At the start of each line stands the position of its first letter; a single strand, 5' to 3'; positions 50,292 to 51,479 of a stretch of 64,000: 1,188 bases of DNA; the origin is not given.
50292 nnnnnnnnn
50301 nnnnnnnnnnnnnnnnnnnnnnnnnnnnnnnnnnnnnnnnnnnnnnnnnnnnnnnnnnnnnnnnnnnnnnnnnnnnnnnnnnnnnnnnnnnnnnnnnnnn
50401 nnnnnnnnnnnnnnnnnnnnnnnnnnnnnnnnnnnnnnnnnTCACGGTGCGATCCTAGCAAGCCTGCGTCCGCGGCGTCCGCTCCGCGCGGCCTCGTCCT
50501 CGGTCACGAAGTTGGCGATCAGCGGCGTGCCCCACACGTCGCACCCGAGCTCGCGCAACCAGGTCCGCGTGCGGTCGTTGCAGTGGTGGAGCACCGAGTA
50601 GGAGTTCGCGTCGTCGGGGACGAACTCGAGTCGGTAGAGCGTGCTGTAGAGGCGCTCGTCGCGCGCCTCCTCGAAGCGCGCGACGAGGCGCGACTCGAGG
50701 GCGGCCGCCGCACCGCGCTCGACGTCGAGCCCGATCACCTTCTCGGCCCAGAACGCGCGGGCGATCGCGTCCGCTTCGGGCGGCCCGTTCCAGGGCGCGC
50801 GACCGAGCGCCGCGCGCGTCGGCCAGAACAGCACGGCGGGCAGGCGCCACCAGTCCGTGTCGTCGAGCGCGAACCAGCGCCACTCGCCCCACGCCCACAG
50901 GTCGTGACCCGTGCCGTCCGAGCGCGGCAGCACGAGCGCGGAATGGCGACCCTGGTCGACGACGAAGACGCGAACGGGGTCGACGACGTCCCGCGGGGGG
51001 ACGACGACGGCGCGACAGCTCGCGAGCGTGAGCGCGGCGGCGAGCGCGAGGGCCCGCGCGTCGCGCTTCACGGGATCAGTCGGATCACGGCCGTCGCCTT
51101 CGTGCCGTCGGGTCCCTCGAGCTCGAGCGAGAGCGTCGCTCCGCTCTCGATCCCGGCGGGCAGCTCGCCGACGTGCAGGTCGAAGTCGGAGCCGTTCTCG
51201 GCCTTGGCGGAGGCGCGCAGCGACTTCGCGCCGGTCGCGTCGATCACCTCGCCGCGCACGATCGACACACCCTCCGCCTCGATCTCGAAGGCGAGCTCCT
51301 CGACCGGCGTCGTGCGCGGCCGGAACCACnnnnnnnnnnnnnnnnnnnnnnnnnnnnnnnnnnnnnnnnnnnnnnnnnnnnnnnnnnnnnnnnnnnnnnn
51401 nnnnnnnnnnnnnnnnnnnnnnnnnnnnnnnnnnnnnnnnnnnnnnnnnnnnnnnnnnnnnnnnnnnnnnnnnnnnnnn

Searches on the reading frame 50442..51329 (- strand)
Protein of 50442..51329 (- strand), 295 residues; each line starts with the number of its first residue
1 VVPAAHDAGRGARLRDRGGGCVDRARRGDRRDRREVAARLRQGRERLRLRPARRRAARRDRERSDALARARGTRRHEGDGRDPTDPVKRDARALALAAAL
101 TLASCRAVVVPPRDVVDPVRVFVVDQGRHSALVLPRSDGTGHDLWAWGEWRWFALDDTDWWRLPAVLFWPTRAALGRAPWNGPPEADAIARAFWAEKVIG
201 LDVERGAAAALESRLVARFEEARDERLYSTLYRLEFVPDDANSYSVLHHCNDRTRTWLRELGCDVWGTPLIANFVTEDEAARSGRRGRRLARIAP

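Call 6: search_protein_families(library=pfam, proteins=[window:50442-51329:-], max_evalue=1)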
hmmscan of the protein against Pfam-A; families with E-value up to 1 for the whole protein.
window:50442-51329:- (295 aa): 1 family
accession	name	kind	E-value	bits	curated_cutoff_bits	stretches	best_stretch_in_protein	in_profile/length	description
PF09601.15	DUF2459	-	0.0027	17.9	27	1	146-264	45-163/171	Protein of unknown function (DUF2459)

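Call 9: find_encoding_contigs(protein=window:50442-51329:-, flank=10000)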
Protein window:50442-51329:- (295 aa): no gene with exactly this product is on record in the collection.

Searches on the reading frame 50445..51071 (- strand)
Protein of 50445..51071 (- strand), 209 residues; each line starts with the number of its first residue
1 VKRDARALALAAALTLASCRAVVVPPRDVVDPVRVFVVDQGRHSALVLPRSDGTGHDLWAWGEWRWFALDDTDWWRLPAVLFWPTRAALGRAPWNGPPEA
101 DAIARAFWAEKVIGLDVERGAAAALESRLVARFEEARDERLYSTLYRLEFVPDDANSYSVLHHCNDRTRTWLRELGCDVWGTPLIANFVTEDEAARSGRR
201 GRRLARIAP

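Call 10: find_related_loci(query=window:50445-51071:-, collection=genome_contigs, flank=10000)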
Query seq(209 aa) (209 aa) in genome_contigs; peptide patterns used: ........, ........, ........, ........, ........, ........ (x = any residue, [..] = any of these).
87 stretches matched a pattern, but none encodes a relative of the query by tblastn (E <= 1e-3).
